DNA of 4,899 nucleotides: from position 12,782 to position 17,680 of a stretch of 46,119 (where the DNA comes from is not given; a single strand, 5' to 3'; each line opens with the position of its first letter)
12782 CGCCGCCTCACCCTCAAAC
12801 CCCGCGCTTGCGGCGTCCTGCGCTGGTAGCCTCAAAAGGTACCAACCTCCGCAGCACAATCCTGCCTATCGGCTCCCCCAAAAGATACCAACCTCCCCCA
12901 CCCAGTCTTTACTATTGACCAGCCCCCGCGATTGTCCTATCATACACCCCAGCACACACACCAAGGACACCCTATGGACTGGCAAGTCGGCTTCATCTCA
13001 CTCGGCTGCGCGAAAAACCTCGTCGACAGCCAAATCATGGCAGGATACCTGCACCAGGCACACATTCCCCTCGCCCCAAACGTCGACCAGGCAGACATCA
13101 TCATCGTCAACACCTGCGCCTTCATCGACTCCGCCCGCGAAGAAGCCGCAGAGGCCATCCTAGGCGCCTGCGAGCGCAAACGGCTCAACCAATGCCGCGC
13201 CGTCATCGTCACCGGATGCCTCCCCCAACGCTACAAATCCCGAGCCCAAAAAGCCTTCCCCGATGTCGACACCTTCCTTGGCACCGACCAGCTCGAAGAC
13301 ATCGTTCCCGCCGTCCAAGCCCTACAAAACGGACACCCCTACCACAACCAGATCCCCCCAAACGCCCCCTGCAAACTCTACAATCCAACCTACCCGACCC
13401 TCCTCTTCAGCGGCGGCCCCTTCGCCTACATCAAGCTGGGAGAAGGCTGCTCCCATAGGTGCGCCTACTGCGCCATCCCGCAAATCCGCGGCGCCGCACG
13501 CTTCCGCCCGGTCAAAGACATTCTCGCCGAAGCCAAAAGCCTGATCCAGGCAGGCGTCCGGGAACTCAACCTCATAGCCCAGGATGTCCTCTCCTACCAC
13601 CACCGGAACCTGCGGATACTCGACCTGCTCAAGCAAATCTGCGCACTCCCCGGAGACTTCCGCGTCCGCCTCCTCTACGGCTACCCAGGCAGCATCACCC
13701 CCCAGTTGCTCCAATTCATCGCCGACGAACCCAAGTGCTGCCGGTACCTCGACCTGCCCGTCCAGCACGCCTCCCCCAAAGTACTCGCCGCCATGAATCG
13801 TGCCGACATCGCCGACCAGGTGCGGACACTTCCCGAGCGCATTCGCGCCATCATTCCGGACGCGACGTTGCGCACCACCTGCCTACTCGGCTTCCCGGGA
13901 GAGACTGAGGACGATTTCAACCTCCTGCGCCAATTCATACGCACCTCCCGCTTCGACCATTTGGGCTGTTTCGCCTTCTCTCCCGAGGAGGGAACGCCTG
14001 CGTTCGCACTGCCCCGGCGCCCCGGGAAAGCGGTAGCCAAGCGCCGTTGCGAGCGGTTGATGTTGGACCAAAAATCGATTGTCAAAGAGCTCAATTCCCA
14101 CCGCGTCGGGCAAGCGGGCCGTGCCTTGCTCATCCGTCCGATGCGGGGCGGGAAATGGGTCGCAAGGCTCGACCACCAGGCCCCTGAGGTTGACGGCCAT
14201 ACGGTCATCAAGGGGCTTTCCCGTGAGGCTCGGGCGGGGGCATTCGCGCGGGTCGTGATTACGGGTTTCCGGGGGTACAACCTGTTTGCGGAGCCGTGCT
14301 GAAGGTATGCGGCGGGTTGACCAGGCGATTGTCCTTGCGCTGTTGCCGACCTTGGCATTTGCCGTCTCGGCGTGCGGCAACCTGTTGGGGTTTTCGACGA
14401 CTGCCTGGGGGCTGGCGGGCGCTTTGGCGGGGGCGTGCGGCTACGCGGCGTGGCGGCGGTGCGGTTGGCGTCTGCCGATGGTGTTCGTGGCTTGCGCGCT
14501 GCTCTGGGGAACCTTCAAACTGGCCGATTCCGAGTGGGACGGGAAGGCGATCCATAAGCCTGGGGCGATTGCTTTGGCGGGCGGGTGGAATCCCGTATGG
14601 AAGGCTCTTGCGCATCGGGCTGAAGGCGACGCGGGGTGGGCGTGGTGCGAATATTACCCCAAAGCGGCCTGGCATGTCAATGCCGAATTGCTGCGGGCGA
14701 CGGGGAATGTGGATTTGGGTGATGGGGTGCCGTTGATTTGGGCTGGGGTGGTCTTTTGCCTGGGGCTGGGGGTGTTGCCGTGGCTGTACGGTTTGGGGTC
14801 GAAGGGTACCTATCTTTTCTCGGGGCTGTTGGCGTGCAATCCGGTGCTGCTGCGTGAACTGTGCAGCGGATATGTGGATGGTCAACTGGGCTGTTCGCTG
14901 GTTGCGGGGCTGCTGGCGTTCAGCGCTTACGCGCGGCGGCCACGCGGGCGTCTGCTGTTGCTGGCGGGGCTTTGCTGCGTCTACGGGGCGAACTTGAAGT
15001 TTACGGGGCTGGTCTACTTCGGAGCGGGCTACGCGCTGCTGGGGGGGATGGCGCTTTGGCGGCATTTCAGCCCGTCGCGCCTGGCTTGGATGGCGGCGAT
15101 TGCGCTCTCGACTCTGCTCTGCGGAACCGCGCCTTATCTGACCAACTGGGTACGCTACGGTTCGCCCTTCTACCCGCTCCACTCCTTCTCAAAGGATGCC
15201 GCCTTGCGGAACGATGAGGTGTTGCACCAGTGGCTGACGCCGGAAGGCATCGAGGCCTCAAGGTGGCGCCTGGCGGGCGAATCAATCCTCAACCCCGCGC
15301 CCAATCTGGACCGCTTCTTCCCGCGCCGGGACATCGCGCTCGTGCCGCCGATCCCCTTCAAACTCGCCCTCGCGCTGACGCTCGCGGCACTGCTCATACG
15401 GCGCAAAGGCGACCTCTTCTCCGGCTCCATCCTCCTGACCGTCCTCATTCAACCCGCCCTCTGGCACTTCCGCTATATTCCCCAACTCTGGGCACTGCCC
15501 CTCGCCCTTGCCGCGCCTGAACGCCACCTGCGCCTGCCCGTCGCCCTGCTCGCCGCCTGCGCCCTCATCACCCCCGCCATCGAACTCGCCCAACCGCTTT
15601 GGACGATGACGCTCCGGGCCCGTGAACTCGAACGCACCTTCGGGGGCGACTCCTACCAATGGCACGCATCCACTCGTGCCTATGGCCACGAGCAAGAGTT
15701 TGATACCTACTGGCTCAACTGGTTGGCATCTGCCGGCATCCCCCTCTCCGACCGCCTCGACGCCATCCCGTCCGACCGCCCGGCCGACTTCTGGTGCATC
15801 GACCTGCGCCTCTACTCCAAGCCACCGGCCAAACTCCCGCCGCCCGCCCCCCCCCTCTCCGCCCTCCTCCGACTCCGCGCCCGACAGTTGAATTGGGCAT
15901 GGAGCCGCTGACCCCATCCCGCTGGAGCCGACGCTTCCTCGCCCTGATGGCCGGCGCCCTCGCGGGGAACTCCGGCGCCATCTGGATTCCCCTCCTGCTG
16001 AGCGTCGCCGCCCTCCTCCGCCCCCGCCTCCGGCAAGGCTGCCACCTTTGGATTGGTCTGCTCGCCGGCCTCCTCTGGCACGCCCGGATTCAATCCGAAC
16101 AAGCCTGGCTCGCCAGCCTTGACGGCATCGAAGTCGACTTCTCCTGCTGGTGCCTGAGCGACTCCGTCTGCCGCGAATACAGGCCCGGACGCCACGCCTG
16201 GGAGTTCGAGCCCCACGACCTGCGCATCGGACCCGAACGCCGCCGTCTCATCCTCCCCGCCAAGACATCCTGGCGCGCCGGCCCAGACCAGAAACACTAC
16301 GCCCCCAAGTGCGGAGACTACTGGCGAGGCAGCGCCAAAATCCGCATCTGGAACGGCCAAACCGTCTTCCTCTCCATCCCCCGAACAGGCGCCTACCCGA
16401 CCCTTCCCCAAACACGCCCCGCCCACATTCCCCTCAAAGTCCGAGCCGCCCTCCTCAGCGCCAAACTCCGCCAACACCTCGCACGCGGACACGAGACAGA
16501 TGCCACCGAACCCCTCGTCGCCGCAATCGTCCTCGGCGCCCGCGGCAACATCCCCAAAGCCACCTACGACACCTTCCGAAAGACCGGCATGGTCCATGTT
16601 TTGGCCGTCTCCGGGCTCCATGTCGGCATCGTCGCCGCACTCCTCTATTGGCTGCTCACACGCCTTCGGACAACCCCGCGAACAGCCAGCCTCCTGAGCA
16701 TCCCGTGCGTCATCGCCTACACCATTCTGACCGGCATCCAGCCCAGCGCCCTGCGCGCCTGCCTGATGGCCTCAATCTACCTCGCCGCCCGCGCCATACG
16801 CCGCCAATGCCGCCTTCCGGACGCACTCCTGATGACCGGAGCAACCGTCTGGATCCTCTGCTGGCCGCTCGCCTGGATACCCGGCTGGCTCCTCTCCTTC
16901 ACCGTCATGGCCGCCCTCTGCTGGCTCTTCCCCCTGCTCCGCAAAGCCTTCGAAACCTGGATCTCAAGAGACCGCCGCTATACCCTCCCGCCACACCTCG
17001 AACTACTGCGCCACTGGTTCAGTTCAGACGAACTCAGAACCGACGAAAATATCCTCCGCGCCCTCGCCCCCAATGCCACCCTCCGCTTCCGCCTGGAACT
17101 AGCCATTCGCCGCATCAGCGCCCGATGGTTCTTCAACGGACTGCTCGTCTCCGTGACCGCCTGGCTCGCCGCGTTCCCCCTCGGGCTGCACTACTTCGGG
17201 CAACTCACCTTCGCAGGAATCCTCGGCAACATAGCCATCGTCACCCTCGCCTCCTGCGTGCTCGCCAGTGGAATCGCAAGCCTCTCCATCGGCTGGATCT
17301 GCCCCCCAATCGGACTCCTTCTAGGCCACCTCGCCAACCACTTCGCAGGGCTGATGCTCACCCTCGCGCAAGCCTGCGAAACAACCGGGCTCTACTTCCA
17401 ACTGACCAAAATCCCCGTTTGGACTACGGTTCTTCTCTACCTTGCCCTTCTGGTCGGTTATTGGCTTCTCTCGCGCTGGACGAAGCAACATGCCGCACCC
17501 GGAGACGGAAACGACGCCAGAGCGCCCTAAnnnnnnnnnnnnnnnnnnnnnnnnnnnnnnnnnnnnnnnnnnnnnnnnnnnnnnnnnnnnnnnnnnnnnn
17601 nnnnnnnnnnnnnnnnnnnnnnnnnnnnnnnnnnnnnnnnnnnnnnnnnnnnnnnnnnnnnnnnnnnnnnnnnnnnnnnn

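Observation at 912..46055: Unrecognised dispersed family of exactly 23-bp-phased repeat arrays in 10 of 13 long intergenic spacers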

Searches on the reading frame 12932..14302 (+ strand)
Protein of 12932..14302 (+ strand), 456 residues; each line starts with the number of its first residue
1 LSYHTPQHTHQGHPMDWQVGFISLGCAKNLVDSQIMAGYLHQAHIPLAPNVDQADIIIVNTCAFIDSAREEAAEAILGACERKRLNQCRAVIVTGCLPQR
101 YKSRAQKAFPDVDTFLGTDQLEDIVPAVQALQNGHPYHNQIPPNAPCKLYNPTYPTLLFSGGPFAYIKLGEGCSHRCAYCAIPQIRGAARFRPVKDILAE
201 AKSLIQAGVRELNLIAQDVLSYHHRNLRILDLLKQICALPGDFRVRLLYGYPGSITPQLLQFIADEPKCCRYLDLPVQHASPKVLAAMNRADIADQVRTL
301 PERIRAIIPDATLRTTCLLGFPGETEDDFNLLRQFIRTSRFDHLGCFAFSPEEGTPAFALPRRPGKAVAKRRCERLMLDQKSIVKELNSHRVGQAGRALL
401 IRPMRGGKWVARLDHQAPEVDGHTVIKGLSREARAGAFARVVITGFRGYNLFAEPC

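Call 12: search_protein_families(library=pfam, proteins=[window:12932-14302:+])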
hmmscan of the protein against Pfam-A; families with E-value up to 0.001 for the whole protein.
window:12932-14302:+ (456 aa): 3 families
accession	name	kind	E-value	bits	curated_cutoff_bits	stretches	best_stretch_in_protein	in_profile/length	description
PF00919.26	UPF0004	-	1.3e-23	83.3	27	1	19-117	2-98/98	Uncharacterized protein family UPF0004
PF04055.27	Radical_SAM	-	3.4e-20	73.3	29.5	1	168-335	2-165/166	Radical SAM superfamily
PF18693.7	TRAM_2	-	2.2e-09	37.8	27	1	404-454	12-61/63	TRAM domain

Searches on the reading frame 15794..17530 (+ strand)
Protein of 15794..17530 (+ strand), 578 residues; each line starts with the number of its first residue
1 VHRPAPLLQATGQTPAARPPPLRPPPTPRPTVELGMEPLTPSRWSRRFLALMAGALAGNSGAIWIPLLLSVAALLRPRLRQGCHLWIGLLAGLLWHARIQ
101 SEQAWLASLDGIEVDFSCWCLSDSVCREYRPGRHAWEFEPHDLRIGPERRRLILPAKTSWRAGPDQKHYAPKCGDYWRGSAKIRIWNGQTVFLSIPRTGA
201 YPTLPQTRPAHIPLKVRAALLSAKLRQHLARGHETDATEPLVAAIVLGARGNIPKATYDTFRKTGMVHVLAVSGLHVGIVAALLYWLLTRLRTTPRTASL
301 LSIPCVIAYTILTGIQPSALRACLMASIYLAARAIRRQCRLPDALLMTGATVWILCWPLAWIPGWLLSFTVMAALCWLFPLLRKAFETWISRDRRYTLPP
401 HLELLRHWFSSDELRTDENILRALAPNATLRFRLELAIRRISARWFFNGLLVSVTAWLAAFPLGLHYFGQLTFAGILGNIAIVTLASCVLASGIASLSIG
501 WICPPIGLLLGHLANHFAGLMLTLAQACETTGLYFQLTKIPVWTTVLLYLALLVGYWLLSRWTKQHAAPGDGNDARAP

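Call 31: search_protein_families(library=pfam, proteins=[window:15794-17530:+])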
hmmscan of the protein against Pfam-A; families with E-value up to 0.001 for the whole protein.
window:15794-17530:+ (578 aa): 1 family
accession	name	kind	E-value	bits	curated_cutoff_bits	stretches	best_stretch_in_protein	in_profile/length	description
PF03772.21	Competence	-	1.2e-46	159.7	23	1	245-561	1-269/270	Competence protein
